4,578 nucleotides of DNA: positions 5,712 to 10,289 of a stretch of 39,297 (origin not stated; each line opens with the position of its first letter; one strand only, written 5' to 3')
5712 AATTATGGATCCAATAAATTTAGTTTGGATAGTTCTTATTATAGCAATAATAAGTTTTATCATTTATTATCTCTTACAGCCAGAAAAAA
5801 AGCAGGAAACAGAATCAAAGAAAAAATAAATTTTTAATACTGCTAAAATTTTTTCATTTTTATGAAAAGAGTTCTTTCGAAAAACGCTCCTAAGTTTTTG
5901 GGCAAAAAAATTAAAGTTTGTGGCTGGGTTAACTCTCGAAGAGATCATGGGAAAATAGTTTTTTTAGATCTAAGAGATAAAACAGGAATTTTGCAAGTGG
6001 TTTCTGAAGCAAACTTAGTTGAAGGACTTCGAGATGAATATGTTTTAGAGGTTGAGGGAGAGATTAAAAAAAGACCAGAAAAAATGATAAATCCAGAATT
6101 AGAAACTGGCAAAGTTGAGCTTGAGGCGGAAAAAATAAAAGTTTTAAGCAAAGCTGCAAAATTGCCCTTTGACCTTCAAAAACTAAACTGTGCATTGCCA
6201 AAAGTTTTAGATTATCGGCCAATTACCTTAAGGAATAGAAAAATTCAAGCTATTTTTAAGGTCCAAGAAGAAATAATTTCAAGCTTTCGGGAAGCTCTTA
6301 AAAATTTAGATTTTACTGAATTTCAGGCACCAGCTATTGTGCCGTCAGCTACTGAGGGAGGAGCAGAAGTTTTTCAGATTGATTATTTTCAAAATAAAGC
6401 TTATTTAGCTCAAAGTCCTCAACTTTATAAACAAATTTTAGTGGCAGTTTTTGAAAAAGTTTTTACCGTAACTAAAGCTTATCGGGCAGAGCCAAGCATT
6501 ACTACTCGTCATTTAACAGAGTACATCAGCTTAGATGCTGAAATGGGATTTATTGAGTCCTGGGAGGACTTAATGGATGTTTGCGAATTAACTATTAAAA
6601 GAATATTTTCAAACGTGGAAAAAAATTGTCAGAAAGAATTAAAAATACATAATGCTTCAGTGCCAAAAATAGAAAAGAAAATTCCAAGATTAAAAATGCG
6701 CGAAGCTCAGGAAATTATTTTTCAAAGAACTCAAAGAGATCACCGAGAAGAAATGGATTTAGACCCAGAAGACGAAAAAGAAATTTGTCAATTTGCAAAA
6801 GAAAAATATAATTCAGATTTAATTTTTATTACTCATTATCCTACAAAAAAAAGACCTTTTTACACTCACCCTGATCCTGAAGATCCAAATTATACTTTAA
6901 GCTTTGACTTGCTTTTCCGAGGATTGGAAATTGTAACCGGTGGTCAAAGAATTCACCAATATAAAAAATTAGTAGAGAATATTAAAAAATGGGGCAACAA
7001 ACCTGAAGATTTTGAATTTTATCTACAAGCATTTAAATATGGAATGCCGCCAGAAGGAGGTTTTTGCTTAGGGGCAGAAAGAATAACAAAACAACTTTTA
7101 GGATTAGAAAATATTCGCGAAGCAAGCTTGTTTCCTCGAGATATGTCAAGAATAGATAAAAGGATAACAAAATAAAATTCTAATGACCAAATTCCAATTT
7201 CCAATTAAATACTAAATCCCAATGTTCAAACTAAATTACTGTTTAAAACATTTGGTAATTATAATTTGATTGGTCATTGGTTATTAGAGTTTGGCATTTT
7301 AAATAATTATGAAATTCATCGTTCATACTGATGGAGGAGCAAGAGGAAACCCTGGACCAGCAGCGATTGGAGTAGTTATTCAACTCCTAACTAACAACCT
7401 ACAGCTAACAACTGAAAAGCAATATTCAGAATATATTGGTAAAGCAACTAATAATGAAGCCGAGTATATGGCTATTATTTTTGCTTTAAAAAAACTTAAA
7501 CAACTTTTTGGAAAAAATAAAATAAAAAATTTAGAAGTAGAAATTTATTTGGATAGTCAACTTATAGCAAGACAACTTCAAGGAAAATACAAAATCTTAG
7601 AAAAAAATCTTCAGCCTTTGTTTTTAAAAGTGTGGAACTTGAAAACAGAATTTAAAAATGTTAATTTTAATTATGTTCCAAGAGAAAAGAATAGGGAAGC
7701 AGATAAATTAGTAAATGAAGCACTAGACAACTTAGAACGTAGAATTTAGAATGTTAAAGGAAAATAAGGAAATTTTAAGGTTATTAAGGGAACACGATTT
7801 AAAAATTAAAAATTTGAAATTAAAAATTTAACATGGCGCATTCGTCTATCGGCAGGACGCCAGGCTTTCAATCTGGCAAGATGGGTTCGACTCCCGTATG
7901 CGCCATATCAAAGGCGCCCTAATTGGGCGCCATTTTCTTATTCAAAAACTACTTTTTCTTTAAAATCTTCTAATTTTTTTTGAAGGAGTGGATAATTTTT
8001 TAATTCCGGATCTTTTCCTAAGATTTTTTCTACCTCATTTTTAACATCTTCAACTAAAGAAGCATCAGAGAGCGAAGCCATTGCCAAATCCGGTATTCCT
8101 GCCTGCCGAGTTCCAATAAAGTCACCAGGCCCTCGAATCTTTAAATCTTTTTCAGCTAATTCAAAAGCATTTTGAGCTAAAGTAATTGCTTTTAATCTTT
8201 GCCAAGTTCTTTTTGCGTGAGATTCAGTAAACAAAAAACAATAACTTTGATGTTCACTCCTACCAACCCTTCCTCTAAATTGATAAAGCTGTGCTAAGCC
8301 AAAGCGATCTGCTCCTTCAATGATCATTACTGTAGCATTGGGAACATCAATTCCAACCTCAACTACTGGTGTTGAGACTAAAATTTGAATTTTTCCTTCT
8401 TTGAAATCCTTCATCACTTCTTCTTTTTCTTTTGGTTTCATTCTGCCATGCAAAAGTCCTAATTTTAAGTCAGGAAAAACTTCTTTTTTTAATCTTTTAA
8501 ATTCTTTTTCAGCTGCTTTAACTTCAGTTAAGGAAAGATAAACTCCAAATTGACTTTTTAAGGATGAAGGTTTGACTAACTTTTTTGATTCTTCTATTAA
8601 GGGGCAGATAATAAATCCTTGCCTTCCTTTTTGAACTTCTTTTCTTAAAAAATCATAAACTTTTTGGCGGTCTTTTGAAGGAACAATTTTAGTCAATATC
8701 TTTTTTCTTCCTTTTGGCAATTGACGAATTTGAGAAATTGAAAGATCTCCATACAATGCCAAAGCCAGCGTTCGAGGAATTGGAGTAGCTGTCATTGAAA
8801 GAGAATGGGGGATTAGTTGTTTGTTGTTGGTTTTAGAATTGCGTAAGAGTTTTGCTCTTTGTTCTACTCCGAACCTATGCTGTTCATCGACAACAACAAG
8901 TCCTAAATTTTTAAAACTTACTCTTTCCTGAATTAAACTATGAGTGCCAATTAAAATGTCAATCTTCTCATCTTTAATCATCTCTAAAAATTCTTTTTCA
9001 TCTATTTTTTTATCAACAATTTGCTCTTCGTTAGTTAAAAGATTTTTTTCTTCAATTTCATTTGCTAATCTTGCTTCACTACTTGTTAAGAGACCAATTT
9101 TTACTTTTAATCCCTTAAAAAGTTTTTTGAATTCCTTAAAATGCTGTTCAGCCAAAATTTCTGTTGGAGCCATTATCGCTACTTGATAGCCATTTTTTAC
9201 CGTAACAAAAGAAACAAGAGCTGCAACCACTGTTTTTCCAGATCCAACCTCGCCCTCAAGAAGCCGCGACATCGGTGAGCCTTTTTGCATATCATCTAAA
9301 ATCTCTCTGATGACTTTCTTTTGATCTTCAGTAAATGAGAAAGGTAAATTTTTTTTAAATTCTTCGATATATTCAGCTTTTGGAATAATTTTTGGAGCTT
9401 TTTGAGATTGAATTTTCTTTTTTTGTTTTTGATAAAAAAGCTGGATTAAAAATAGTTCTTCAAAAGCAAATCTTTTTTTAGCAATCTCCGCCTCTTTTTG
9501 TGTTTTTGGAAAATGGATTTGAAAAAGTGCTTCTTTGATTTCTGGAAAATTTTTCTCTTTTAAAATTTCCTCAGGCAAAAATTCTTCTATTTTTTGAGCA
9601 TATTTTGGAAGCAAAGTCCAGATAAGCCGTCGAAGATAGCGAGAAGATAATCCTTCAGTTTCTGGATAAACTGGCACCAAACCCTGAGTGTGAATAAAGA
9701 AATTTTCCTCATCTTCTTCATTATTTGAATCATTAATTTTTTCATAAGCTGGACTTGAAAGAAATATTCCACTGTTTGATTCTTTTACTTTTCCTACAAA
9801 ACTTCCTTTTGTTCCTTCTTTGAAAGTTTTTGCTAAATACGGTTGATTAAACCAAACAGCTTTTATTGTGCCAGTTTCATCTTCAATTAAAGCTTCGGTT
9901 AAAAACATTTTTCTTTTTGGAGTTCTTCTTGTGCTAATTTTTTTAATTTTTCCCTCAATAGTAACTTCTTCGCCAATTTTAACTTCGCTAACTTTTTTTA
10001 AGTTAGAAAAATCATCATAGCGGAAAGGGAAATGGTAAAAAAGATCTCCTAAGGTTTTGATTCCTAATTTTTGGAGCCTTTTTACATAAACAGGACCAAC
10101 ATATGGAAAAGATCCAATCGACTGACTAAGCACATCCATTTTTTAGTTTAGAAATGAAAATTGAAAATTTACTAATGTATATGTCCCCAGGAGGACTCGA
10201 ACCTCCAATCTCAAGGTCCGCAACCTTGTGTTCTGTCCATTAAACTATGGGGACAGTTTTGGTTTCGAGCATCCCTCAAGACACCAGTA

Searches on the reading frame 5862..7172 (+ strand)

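Call 37: search_protein_families(library=pfam, proteins=[window:5862-7172:+], max_evalue=0.00001)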
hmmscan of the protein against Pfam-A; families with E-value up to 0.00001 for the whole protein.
window:5862-7172:+ (437 aa): 2 families
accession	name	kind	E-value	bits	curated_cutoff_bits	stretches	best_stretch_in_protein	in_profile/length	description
PF00152.25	tRNA-synt_2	-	5.3e-84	282.3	25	1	116-427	6-307/308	tRNA synthetases class II (D, K and N)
PF01336.31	tRNA_anti-codon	-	2.6e-16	59.8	27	1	17-95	1-75/75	OB-fold nucleic acid binding domain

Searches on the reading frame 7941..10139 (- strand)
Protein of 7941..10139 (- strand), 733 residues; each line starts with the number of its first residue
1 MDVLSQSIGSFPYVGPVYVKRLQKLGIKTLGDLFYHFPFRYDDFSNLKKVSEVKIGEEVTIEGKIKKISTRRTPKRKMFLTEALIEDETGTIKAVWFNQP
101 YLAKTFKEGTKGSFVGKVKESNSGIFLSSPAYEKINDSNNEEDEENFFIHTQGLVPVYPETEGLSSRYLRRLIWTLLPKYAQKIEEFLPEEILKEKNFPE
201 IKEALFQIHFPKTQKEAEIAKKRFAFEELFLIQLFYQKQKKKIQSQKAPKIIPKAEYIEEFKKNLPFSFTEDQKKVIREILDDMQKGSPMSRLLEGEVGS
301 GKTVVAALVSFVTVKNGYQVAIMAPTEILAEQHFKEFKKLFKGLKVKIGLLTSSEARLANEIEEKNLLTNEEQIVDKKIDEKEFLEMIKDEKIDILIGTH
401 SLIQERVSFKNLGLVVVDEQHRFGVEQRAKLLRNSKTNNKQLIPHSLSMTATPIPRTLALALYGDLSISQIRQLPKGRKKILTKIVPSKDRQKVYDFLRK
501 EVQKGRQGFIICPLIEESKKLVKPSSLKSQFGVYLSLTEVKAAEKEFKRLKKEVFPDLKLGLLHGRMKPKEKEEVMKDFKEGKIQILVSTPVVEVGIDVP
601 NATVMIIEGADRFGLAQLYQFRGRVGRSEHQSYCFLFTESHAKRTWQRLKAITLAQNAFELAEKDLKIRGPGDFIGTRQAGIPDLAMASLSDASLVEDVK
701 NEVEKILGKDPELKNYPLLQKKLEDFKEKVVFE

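Call 37: search_protein_families(library=pfam, proteins=[window:7941-10139:-], max_evalue=0.00001)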
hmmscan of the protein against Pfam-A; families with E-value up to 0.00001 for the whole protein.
window:7941-10139:- (733 aa): 8 families
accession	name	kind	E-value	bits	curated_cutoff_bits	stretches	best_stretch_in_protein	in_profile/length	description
PF00270.35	DEAD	-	6.6e-26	91.5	26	1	270-457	1-163/167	DEAD/DEAH box helicase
PF17191.10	RecG_wedge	-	5.4e-24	85.1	23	1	14-173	8-155/162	RecG wedge domain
PF00271.37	Helicase_C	-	1e-20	74.5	23.5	1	539-628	24-109/110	Helicase conserved C-terminal domain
PF04851.21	ResIII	-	1.6e-14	54.5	22.5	1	269-453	4-162/164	Type III restriction enzyme, res subunit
PF19833.4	RecG_dom3_C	-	1.1e-11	45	26.8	1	657-730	3-80/87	ATP-dependent DNA helicase RecG, domain 3, C-terminal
PF01336.31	tRNA_anti-codon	-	1.5e-08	34.9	27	1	59-126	1-66/75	OB-fold nucleic acid binding domain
PF22590.2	Cas3-like_C_2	-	2.7e-08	34.5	27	1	537-629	9-105/106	CRISPR-associated nuclease/helicase Cas3, C-terminal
PF13604.12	AAA_30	-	3.7e-06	27.2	27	0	270-441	3-118/191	AAA domain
